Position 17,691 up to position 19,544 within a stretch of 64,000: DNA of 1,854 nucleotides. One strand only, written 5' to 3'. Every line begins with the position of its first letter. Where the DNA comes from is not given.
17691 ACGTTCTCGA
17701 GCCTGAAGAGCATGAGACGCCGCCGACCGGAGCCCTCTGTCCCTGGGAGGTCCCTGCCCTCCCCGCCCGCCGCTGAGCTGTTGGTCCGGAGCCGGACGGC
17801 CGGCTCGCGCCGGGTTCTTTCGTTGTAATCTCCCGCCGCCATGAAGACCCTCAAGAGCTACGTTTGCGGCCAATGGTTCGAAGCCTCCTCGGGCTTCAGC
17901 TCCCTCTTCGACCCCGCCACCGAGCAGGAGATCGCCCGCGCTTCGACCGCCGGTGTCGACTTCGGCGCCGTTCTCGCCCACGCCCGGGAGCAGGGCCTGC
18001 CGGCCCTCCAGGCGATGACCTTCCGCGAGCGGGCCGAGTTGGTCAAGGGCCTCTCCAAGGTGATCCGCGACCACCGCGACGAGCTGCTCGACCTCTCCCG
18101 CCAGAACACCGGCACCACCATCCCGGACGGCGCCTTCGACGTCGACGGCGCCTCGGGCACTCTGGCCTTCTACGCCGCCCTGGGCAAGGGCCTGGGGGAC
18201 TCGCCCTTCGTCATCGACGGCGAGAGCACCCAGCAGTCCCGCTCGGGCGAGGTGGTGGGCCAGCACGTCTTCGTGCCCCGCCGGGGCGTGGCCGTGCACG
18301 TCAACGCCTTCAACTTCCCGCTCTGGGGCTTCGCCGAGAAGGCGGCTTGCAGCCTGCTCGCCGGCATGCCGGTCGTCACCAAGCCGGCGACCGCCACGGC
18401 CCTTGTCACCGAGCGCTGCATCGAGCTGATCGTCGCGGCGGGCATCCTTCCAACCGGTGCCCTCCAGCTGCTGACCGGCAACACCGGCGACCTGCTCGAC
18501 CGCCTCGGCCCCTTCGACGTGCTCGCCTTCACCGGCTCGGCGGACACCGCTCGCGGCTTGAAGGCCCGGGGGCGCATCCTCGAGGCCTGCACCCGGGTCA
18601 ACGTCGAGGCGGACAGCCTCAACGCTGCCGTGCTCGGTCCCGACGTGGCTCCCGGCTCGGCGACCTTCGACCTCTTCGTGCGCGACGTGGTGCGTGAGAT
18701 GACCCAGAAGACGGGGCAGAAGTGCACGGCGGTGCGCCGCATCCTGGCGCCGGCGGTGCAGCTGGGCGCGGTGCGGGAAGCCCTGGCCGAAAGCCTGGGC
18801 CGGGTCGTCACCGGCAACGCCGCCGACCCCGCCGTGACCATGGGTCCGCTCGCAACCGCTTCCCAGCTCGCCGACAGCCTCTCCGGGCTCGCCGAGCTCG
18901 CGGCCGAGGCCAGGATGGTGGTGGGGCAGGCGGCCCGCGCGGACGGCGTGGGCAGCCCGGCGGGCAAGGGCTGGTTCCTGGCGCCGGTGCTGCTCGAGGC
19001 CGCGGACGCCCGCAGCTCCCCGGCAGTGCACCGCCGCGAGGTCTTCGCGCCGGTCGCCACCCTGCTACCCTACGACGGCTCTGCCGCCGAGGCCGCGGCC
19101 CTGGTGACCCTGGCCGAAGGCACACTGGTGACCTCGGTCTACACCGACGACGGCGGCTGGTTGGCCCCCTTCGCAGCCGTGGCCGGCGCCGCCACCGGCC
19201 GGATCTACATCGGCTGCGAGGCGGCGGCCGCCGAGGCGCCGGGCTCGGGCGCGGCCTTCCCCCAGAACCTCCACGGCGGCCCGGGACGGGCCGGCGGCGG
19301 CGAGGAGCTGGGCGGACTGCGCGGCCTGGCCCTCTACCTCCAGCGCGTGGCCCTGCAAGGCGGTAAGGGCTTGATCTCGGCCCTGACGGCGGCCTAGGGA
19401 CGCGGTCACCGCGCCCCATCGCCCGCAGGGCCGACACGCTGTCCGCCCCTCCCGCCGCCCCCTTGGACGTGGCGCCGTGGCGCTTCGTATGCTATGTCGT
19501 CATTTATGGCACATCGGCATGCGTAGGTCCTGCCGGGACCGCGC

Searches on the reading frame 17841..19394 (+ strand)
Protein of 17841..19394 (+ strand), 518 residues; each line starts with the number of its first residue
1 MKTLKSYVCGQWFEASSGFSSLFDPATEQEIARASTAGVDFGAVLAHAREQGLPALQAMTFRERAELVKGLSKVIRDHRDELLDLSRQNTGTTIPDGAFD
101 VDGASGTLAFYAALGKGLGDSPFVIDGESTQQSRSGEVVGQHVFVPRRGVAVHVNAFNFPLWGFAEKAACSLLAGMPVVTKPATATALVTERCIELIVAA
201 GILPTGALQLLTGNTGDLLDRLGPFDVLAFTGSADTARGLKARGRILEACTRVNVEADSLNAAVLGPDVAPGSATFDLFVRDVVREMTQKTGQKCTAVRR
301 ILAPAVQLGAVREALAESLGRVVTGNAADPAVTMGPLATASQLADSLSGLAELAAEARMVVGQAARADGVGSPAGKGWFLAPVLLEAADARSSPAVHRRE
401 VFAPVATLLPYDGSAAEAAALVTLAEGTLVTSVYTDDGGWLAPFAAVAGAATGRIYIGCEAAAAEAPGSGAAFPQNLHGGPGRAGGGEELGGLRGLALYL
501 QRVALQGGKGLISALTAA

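Call 15: search_protein_families(library=pfam, proteins=[window:17841-19394:+], max_evalue=0.001)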
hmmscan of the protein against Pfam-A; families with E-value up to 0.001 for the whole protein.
window:17841-19394:+ (518 aa): 1 family
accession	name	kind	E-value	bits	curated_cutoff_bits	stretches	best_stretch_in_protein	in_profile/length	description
PF00171.27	Aldedh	-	2.1e-56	191.8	23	1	12-463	1-428/461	Aldehyde dehydrogenase family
